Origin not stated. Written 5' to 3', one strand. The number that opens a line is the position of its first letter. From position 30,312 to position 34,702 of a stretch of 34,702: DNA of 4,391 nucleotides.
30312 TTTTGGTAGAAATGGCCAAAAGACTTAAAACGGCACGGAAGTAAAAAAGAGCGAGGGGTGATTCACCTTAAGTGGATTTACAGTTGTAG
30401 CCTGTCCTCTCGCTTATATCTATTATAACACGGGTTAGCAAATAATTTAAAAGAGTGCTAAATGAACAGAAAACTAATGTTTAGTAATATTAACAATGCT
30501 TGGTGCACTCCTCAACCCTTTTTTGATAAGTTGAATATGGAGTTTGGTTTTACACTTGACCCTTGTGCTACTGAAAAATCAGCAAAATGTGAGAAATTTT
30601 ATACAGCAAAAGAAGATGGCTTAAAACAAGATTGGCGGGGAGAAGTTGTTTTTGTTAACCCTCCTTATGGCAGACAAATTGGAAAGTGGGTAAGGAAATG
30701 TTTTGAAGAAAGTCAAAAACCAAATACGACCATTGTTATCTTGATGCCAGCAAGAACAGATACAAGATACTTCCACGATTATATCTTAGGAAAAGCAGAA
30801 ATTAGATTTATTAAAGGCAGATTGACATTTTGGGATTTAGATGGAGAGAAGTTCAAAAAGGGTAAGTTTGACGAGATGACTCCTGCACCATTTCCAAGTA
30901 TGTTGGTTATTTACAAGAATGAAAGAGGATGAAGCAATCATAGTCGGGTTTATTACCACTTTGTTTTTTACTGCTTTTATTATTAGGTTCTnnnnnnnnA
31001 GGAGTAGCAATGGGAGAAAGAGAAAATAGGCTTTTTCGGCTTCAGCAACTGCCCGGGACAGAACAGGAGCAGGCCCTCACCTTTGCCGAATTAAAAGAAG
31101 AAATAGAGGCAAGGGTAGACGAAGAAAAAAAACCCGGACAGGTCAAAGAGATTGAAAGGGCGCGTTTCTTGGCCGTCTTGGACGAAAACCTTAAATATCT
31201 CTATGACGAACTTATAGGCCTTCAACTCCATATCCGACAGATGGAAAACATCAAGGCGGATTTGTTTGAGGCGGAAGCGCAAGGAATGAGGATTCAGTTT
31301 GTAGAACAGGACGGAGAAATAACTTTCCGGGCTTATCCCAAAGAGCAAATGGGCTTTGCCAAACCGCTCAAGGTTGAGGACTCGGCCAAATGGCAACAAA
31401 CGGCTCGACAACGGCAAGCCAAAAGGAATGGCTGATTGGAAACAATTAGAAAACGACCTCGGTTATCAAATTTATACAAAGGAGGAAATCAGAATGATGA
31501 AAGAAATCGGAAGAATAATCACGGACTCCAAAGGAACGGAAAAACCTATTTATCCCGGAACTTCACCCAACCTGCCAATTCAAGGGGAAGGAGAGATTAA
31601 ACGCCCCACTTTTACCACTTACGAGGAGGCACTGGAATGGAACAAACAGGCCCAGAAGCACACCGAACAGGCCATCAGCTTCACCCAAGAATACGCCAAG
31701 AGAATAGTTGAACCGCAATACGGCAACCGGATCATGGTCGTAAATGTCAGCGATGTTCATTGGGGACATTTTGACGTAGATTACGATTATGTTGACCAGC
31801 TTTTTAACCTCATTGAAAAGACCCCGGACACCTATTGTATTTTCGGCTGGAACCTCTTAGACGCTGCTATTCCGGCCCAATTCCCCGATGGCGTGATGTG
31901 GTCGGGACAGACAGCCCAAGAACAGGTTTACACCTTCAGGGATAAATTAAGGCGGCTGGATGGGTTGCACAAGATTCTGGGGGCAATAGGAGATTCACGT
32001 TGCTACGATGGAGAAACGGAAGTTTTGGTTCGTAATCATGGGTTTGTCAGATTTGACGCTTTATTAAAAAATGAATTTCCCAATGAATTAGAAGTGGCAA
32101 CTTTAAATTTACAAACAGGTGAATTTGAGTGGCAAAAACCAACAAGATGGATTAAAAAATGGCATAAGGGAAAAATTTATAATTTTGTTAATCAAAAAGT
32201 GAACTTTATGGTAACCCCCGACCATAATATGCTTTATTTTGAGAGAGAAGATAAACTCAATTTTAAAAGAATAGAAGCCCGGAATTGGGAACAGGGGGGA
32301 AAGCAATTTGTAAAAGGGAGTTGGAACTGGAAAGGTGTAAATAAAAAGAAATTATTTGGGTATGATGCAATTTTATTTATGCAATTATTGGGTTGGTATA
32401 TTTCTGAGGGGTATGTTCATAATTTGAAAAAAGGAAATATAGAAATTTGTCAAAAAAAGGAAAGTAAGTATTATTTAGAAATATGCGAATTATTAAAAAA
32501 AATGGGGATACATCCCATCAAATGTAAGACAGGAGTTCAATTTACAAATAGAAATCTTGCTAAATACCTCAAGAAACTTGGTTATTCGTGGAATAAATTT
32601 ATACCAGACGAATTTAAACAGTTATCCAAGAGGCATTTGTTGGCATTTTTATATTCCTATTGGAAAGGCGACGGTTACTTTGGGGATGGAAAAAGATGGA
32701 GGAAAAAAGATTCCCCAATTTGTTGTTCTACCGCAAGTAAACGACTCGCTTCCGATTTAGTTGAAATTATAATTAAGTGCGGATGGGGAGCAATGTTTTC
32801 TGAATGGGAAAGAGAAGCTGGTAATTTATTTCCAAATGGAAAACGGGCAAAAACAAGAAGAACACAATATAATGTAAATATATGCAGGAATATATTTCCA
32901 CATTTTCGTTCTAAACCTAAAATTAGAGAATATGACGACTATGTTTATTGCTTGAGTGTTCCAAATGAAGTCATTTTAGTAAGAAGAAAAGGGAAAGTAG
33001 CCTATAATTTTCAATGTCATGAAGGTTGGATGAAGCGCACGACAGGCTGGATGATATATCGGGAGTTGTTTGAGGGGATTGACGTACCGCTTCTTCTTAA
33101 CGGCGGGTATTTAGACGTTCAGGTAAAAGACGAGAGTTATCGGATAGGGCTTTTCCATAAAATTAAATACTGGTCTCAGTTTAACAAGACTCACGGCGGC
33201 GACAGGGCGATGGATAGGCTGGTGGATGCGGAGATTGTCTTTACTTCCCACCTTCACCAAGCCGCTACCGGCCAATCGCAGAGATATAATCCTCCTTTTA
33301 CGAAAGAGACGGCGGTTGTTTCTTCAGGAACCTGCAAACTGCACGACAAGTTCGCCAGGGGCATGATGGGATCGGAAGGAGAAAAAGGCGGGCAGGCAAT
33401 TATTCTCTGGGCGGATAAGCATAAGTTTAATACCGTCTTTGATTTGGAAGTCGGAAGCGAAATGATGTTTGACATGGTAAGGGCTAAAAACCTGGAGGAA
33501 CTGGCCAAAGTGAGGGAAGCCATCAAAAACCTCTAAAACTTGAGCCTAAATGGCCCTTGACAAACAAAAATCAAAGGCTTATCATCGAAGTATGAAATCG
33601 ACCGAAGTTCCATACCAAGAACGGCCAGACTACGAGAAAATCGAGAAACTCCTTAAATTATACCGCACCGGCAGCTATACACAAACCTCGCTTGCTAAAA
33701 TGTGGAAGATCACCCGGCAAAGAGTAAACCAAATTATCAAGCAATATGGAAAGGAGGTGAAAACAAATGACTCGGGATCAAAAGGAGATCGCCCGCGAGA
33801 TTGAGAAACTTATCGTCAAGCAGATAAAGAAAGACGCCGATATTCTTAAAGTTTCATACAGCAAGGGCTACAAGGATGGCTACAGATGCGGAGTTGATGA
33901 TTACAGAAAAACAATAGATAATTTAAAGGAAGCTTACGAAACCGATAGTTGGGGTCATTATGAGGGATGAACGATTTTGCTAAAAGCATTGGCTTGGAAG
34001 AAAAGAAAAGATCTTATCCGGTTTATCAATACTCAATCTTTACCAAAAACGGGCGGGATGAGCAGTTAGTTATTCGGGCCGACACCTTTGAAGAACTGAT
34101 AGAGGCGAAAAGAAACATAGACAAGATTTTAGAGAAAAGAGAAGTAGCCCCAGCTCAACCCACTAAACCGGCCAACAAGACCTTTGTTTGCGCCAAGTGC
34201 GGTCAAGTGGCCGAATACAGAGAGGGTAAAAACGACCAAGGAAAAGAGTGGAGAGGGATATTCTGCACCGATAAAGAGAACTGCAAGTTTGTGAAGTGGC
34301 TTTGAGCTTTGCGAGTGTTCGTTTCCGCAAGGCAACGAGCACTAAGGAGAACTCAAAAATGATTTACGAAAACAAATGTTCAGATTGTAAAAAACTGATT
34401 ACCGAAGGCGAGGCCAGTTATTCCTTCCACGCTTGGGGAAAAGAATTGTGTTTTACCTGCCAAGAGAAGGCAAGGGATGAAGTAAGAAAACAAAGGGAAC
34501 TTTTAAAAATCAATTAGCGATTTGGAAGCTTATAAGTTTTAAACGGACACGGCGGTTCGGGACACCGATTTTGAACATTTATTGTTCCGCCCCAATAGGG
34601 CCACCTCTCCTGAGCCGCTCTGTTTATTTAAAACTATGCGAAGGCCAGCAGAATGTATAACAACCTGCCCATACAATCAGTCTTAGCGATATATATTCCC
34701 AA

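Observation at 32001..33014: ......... intein in the active-site motif of a phage metallophosphoesterase, with a non-canonical C-terminal splice junction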

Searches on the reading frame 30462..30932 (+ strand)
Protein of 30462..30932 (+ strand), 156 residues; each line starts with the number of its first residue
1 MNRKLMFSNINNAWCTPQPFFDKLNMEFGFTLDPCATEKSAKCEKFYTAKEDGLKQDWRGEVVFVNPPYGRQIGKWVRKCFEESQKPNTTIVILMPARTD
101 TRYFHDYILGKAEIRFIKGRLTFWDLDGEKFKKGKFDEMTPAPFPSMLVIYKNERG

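Call 54: search_protein_families(library=phrogs, proteins=[window:30462-30932:+], max_evalue=0.0001)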
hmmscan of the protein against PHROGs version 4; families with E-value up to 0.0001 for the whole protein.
window:30462-30932:+ (156 aa): 4 families
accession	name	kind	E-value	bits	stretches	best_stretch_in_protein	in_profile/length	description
phrog_111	-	other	6.9e-56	191.4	1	2-153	55-203/345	DNA methyltransferase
phrog_22740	-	unknown function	1.8e-32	112.8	1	1-87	1-88/99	-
phrog_6083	-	DNA, RNA and nucleotide metabolism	2.4e-14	54.3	1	86-153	2-67/94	DNA methylase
phrog_33262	-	moron, auxiliary metabolic gene and host takeover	1.2e-06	28.2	1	8-72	301-372/495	phosphoadenosine phosphosulfate reductase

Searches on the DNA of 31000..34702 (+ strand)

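Call 5: search_dna_similar(query=window:31000-34702:+, collection=phages, mode=near, max_rows=20)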
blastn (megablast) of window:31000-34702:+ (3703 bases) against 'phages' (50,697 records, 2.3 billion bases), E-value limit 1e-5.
No match.
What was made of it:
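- Tried and rejected: Megablast of 31000-34702 against phage records gave no match (call 5).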

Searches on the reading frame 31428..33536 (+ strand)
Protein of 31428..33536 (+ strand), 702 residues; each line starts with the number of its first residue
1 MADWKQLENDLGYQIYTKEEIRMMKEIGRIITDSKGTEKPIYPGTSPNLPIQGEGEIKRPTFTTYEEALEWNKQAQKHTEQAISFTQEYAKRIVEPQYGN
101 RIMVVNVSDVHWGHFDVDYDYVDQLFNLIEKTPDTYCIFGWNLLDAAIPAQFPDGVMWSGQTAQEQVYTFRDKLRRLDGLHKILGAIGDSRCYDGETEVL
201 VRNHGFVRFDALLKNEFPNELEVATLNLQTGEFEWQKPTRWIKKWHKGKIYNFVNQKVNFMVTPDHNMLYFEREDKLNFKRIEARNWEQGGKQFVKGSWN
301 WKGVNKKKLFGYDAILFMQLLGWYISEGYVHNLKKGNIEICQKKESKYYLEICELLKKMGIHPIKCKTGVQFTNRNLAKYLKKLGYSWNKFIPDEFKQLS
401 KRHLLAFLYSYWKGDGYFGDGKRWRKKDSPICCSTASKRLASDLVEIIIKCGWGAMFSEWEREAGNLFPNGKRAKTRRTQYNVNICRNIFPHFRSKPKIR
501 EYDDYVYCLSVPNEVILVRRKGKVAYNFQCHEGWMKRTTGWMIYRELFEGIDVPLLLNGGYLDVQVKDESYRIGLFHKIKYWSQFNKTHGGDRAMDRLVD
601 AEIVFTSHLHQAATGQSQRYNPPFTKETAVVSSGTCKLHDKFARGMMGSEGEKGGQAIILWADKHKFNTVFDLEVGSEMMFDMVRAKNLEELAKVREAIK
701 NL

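Call 4: search_protein_families(library=pfam, proteins=[window:31428-33536:+], max_evalue=1)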
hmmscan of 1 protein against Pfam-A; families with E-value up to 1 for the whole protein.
window:31428-33536:+ (702 aa): 3 families
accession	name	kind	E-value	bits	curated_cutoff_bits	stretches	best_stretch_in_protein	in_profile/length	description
PF14528.11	LAGLIDADG_3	-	2e-07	31.6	22.5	2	404-453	3-48/82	LAGLIDADG-like domain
PF13592.12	HTH_33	-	0.00069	19.6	25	1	364-390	14-40/60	Winged helix-turn helix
PF14890.11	Intein_splicing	-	0.026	14.8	35.8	1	219-513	19-142/155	Intein splicing domain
